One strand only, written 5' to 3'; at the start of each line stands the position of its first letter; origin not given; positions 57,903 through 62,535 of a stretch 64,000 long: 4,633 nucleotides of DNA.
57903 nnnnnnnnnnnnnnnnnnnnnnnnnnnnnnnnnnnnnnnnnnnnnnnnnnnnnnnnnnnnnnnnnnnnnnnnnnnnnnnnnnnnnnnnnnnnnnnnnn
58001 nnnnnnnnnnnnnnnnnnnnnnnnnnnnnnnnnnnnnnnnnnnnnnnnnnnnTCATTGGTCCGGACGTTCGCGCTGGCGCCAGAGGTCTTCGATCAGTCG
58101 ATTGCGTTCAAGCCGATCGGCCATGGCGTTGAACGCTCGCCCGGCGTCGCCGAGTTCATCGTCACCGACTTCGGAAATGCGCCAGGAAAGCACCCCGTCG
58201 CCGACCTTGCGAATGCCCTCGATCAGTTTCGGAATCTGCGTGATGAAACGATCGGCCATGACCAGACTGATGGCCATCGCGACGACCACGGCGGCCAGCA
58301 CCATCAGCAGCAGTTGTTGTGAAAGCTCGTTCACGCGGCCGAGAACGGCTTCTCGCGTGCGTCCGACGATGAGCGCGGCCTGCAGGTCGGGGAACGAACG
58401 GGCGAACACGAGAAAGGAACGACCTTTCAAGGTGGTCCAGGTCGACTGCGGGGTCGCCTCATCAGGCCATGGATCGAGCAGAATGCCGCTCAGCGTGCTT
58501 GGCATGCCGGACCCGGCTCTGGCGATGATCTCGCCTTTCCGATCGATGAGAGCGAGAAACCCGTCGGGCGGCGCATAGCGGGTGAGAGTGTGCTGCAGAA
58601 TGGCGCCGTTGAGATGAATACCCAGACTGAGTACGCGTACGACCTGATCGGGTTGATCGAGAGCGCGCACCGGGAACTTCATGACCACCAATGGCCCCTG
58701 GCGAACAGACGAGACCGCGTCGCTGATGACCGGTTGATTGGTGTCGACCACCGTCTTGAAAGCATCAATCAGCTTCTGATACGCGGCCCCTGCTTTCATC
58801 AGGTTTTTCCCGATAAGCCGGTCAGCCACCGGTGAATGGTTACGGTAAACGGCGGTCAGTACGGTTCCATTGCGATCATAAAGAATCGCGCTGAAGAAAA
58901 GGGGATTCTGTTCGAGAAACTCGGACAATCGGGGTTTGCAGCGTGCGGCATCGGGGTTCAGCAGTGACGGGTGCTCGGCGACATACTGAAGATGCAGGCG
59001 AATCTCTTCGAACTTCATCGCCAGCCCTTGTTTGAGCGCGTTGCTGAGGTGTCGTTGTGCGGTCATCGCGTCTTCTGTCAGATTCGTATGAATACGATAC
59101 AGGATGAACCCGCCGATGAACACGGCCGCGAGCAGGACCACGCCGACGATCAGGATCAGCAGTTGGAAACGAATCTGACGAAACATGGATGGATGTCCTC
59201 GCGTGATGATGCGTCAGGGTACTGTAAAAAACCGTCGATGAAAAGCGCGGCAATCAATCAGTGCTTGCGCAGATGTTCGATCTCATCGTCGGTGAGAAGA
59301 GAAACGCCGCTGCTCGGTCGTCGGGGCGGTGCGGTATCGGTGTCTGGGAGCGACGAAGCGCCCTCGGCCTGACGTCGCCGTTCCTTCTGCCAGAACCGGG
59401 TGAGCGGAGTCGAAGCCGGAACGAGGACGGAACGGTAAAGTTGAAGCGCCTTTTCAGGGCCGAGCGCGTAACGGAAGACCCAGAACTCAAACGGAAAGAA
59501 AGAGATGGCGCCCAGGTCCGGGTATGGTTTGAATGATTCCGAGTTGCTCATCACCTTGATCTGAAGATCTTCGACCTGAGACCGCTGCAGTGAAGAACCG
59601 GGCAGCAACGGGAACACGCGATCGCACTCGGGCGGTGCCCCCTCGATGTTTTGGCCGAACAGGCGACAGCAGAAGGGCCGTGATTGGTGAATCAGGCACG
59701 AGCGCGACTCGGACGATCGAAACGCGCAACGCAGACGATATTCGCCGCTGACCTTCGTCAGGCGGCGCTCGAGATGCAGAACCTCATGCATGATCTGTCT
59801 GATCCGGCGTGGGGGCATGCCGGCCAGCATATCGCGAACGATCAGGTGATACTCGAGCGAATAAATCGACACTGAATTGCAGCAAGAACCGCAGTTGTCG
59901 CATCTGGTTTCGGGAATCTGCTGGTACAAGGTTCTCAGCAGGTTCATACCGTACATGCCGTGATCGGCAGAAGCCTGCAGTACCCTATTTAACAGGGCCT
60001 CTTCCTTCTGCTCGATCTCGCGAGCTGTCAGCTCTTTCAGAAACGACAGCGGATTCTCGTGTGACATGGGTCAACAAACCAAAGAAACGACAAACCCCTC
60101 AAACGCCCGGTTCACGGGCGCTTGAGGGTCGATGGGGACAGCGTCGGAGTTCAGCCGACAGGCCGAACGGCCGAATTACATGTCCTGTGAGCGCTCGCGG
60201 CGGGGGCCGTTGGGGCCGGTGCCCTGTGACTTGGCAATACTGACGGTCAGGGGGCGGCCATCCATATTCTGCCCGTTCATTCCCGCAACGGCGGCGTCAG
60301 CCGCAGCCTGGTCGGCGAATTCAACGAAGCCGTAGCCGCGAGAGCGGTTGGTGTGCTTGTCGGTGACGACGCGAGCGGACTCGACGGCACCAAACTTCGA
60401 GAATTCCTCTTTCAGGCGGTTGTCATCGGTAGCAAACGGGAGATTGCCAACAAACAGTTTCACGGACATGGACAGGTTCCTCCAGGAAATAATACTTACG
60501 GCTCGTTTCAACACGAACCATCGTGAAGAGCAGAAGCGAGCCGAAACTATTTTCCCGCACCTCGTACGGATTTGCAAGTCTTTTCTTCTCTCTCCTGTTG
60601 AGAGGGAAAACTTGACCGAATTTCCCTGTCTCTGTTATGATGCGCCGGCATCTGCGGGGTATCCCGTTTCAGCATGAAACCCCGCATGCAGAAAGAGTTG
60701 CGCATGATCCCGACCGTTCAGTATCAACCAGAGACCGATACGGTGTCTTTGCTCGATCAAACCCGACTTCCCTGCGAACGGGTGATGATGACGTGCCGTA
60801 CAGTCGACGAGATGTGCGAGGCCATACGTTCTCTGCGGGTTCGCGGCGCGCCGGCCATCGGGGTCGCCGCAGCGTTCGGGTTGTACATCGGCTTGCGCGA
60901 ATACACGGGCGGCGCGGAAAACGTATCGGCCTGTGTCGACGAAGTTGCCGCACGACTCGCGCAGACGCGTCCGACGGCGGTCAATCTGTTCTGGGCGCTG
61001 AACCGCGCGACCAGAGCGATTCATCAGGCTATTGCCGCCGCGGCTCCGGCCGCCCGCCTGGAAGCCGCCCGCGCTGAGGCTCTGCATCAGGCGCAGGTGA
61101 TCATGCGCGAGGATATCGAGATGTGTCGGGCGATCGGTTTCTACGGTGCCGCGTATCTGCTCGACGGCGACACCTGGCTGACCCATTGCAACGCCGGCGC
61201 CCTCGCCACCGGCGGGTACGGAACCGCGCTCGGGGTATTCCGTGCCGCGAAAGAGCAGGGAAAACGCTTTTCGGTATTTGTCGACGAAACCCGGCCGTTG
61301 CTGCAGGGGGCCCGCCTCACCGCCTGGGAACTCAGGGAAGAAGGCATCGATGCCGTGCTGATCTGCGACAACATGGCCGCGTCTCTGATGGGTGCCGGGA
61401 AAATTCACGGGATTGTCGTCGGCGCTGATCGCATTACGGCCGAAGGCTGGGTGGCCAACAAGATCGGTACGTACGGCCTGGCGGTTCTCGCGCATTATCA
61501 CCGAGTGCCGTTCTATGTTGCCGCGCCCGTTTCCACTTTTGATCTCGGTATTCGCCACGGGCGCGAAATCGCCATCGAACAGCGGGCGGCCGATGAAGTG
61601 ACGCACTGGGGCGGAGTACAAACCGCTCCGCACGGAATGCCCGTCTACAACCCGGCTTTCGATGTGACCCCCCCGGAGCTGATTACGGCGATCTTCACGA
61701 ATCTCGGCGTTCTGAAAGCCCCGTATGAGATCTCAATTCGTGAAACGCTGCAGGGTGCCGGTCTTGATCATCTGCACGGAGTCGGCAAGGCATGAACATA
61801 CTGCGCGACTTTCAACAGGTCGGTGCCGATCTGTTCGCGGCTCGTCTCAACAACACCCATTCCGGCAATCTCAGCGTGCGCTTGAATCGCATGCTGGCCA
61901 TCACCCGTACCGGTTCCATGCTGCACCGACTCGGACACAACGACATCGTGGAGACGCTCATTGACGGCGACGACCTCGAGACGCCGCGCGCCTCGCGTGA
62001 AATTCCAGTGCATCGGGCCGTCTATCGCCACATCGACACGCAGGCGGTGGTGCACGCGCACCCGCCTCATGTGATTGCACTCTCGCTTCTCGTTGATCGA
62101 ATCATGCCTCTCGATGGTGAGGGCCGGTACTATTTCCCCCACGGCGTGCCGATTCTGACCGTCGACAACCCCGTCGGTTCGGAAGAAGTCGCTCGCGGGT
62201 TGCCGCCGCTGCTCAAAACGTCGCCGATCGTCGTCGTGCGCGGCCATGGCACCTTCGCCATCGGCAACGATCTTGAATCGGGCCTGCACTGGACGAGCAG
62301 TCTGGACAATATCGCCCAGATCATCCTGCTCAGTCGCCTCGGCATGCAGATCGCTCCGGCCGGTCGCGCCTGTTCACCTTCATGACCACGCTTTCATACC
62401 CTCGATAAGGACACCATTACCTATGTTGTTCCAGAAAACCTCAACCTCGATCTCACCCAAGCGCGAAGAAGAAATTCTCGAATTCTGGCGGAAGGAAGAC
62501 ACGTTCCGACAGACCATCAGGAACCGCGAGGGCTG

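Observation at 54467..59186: Overlapping three-gene unit: HAMP-only sensor, membrane protein with HEAT-like repeats, and a PhnD-like binding protein without an ABC transporter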

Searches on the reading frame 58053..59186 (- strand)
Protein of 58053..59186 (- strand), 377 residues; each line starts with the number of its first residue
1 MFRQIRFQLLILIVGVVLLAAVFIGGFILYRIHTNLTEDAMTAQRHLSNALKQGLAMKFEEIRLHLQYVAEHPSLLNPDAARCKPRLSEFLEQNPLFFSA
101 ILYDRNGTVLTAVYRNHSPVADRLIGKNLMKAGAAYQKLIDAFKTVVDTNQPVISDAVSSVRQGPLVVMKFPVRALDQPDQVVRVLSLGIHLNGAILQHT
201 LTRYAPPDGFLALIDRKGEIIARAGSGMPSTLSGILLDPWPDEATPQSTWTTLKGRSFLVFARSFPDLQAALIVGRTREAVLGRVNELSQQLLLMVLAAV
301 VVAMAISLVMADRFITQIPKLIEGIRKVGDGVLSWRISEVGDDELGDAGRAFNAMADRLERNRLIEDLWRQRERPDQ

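Call 8: search_protein_families(library=pfam, proteins=[window:58053-59186:-], max_evalue=0.1)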
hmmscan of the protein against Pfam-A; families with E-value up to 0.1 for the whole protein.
window:58053-59186:- (377 aa): 3 families
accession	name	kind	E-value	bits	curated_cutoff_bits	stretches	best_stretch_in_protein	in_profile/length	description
PF00672.30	HAMP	-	3.2e-08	34.2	25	1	320-360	12-52/53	HAMP domain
PF02743.24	dCache_1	-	9.5e-08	32.3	45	1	68-274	57-239/240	Cache domain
PF01594.21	AI-2E_transport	-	0.011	15.3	34.3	0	293-335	54-96/327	AI-2E family transporter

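Call 9: search_protein_families(library=ncbifam, proteins=[window:58053-59186:-], max_evalue=0.1)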
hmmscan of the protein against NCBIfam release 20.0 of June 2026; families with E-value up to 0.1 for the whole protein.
window:58053-59186:- (377 aa): 22 families
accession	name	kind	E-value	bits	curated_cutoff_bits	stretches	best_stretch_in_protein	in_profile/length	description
NF012163.2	BaeS_SmeS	equivalog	8.8e-09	34.8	500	1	287-363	161-237/457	sensor histidine kinase efflux regulator BaeS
NF033092.0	HK_WalK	equivalog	1.3e-08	33.9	725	1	271-368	158-255/594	cell wall metabolism sensor histidine kinase WalK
NF007837.0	PRK10549.1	equivalog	7.7e-08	31.5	603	1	294-363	168-237/466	envelope stress sensor histidine kinase BaeS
NF041210.1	his_kin_PieS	equivalog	1.5e-07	30.8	850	1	279-374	159-249/474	two component system sensor histidine kinase PieS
NF008468.0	PRK11360.1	equivalog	1.6e-07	30.1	646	1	277-366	183-270/616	two-component system sensor histidine kinase AtoS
NF040691.1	MtrAB_MtrB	equivalog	8.9e-07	28.3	450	1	289-362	187-260/507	MtrAB system histidine kinase MtrB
NF038263.1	prot_phos_SiaA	equivalog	1.9e-06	26.8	700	1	243-361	262-381/658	biofilm regulation protein phosphatase SiaA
NF012226.0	AdeS_HK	equivalog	3.6e-06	26.4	500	1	292-363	62-135/353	two-component sensor histidine kinase AdeS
NF053592.1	HK_near_YfiR_like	equivalog_domain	1.1e-05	25.1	194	1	281-360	142-222/223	sensor histidine kinase, YfiR-like protein-associated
NF045911.1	TCSHisKinNblS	equivalog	2.4e-05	22.9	1000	1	274-362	164-253/621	two-component system sensor histidine kinase NblS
NF058645.1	MCPCtpMPsAe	equivalog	5.3e-05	22.2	900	1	276-360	191-277/558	methyl-accepting chemotaxis protein CtpM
NF008312.0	PRK11100.1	equivalog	0.00011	21.1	356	1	272-367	164-258/477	two-component system sensor histidine kinase CreC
NF011874.0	PRK15347.1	equivalog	0.00051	18.2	852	1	258-361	264-368/921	two component system sensor kinase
NF007007.0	PRK09470.1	equivalog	0.0009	18.2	486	1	285-361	163-240/463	envelope stress sensor histidine kinase CpxA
NF007898.0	PRK10604.1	equivalog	0.00093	18.5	478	1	291-360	138-206/433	two-component system sensor histidine kinase RstB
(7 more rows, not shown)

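Call 24: find_homologous_proteins(query=window:58056-59186:-)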
Query window:58056-59186:- (377 aa): 6 proteins with E <= 0.001 among 8000 candidates.
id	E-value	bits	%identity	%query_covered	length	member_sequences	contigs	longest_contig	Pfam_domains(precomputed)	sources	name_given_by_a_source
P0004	1.0e-243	826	100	100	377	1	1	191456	PF00672.31,PF02743.25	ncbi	-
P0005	1.0e-184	631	75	100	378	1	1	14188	PF00672.31,PF02743.25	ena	-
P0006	5.6e-148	511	86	70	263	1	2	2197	PF02743.25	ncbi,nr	ncbi:MAG TPA: cache domain-containing protein, partial [Candidatus Ozemobacteraceae bacterium]|nr:ca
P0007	2.6e-94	334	45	98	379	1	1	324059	PF00672.31,PF02743.25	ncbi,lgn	-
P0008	3.3e-91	324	43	97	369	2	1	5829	PF00672.31,PF02743.25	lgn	-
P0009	7.1e-64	234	36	99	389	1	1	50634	PF00672.31,PF02743.25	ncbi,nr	ncbi:MAG: cache and HAMP domain-containing protein [Candidatus Riflebacteria bacterium]|nr:cache and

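Call 25: find_encoding_contigs(protein=P0007, flank=10000)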
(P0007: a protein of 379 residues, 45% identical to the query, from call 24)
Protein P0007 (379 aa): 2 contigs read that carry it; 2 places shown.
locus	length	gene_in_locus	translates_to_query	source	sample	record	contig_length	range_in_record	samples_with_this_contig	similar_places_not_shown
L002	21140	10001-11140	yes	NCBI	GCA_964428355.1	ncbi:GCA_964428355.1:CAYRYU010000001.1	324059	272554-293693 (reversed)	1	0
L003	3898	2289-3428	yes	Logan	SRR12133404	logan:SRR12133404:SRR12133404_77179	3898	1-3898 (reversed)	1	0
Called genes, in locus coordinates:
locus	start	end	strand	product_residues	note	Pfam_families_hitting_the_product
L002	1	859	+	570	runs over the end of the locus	PF05226:CHASE2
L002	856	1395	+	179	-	PF08239:SH3_3 (weak)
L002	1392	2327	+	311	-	PF01435:Peptidase_M48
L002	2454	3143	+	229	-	-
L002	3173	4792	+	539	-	-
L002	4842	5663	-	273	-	-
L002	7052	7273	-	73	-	-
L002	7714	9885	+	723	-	PF13205:Big_5, PF19078:Big_12 (faint), PF13205:Big_5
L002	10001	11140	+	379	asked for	PF02743:dCache_1, PF00672:HAMP (weak)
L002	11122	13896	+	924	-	PF13646:HEAT_2 (weak)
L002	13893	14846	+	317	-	PF12974:Phosphonate-bd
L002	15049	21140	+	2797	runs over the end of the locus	PF13205:Big_5, PF01344:Kelch_1, PF13415:Beta-prop_FBX42, PF13964:Beta-prop_Calicin, PF24681:Kelch_KLHDC2_KLHL20_DRC7, PF24981:Beta-prop_ATRN-LZTR1, PF25210:Kelch_FKB95 (weak), PF25210:Kelch_FKB95, +5 more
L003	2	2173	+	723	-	?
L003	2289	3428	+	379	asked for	PF02743:dCache_1, PF00672:HAMP (weak)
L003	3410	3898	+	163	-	?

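Call 26: find_encoding_contigs(protein=P0009, flank=10000)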
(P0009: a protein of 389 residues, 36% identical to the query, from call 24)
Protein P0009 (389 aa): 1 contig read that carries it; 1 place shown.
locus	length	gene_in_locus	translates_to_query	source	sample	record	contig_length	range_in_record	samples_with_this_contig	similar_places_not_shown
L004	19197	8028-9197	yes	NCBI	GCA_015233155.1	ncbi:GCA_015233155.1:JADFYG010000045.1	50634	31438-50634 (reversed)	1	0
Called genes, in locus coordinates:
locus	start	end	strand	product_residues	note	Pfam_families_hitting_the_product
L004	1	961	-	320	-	?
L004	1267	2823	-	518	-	PF00072:Response_reg, PF00512:HisKA (weak), PF02518:HATPase_c, PF00072:Response_reg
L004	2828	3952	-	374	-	PF00072:Response_reg, PF13487:HD_5, PF01966:HD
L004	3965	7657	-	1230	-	PF00989:PAS, PF13426:PAS_9, PF00989:PAS, PF13426:PAS_9, PF13185:GAF_2, PF00989:PAS, PF08448:PAS_4, PF13426:PAS_9, +11 more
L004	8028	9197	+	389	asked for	PF02743:dCache_1, PF00672:HAMP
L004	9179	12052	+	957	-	PF13646:HEAT_2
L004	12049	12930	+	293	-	PF12974:Phosphonate-bd, PF09084:NMT1 (weak)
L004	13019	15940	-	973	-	PF00027:cNMP_binding, PF13414:TPR_11 (faint), PF13614:AAA_31, PF12895:ANAPC3, PF13432:TPR_16 (weak), PF14559:TPR_19, PF00515:TPR_1 (weak), PF07719:TPR_2 (weak), +12 more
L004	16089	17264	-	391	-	PF21305:type_II_gspD_N0 (faint)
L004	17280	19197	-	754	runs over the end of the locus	PF08298:AAA_PrkA (faint), PF06798:PrkA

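Call 27: find_encoding_contigs(protein=P0008, flank=10000)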
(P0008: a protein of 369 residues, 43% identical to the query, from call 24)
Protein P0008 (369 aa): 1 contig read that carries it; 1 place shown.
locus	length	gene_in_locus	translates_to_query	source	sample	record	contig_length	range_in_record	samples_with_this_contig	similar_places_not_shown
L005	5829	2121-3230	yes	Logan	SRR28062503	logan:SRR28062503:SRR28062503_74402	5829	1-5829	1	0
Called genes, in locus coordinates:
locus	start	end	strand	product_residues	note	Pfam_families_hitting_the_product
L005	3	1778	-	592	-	?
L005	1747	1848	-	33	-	-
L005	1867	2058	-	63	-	-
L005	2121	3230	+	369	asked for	PF02743:dCache_1, PF00672:HAMP (weak)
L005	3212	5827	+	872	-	?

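Call 84: search_protein_families(library=padloc, proteins=[window:58056-59186:-], max_evalue=0.001)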
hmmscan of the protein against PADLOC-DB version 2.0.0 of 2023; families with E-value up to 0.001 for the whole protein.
window:58056-59186:- (377 aa): 1 family
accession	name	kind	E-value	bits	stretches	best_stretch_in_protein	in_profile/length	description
PDLC00605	ZorA1|ZorA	-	4.8e-06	23.2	1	258-371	21-126/700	MotA/ExbB/TolQ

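Call 93: search_solved_structures(query=A9, max_evalue=0.1)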
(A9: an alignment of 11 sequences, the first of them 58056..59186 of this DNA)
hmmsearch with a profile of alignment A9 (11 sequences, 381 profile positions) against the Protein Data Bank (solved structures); distinct sequences matched with E-value up to 0.1: 11.
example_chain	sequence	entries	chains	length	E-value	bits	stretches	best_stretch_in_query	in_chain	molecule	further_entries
8c5v_I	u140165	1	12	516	2.9e-06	29.6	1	297-365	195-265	Methyl-accepting chemotaxis protein I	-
6s1k_E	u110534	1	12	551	3.2e-06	29.4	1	297-365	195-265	Methyl-accepting chemotaxis protein I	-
4jgq_A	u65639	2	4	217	0.0004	22.5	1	79-231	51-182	Sporulation kinase D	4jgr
4jgo_A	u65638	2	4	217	0.00048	22.2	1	78-231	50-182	Sporulation kinase D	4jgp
5jjn_B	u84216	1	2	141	0.0077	18.3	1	278-362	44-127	Sensory rhodopsin II transducer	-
5ere_A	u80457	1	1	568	0.019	17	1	52-147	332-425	Extracellular ligand-binding receptor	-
9b9s_A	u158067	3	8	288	0.035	16.1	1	190-291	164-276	Chemotaxis protein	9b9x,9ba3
4gyc_B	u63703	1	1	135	0.052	15.5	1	279-362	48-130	Sensory rhodopsin II transducer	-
9m08_C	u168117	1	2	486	0.053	15.5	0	8-57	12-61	histidine kinase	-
5jjj_B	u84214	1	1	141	0.058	15.4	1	279-362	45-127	Sensory rhodopsin II transducer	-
2f95_B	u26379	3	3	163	0.087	14.8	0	279-362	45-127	Sensory rhodopsin II transducer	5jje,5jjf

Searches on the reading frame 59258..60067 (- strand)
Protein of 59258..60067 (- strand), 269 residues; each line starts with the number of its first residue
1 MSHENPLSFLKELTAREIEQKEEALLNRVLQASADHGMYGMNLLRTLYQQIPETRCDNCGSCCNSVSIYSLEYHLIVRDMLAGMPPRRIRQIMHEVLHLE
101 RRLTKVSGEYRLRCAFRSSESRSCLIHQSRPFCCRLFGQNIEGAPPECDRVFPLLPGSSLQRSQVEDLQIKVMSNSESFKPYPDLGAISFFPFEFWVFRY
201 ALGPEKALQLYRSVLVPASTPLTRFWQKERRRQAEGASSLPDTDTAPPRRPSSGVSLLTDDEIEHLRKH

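Call 8: search_protein_families(library=pfam, proteins=[window:59258-60067:-], max_evalue=0.1)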
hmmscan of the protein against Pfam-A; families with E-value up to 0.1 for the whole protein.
window:59258-60067:- (269 aa): 1 family
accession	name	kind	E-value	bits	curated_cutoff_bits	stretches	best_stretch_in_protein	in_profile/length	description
PF03692.20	CxxCxxCC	-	8.9e-08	33.2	23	1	56-139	2-71/85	Putative zinc- or iron-chelating domain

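Call 9: search_protein_families(library=ncbifam, proteins=[window:59258-60067:-], max_evalue=0.1)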
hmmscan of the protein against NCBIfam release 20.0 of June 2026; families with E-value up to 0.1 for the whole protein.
window:59258-60067:- (269 aa): 0 families

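Call 84: search_protein_families(library=padloc, proteins=[window:59261-60067:-], max_evalue=0.001)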
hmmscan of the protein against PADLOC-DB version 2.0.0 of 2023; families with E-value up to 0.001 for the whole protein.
window:59261-60067:- (269 aa): 0 families

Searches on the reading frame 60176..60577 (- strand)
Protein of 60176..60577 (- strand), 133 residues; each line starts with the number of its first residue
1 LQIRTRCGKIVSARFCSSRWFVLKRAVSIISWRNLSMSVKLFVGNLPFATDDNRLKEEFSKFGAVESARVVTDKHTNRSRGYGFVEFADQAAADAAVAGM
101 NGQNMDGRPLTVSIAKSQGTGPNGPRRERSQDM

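Call 99: search_protein_families(library=pfam, proteins=[window:60176-60577:-], max_evalue=0.01)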
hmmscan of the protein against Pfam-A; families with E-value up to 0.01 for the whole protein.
window:60176-60577:- (133 aa): 3 families
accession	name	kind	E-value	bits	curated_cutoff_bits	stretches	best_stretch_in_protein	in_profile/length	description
PF00076.28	RRM_1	-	5.5e-25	87.5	20.7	1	41-110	1-69/70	RNA recognition motif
PF16367.11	RRM_7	-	0.00014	22.2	27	1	38-97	1-66/94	RNA recognition motif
PF13893.12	RRM_5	-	0.0015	18.6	27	1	59-125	48-109/125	RNA recognition motif. (a.k.a. RRM, RBD, or RNP domain)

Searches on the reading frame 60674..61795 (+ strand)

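Call 22: search_protein_families(library=pfam, proteins=[window:60674-61795:+], max_evalue=0.001)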
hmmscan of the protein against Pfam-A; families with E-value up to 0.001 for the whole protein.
window:60674-61795:+ (373 aa): 1 family
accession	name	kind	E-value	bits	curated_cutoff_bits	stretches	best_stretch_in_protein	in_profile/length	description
PF01008.23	IF-2B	-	7.6e-84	281.7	22.4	1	56-348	2-279/280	Initiation factor 2 subunit family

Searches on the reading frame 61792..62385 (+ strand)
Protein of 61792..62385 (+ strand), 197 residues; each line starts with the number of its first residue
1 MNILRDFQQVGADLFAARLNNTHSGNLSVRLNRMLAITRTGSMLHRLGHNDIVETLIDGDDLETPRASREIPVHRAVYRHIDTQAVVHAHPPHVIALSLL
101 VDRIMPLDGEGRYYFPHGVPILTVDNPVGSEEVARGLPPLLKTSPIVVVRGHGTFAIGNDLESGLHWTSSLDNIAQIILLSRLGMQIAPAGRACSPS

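Call 22: search_protein_families(library=pfam, proteins=[window:61792-62385:+], max_evalue=0.001)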
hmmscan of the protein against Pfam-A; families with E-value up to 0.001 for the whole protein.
window:61792-62385:+ (197 aa): 1 family
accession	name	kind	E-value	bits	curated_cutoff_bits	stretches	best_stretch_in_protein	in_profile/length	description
PF00596.27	Aldolase_II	-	5.3e-32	111.6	22.2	1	8-178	4-182/183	Class II Aldolase and Adducin N-terminal domain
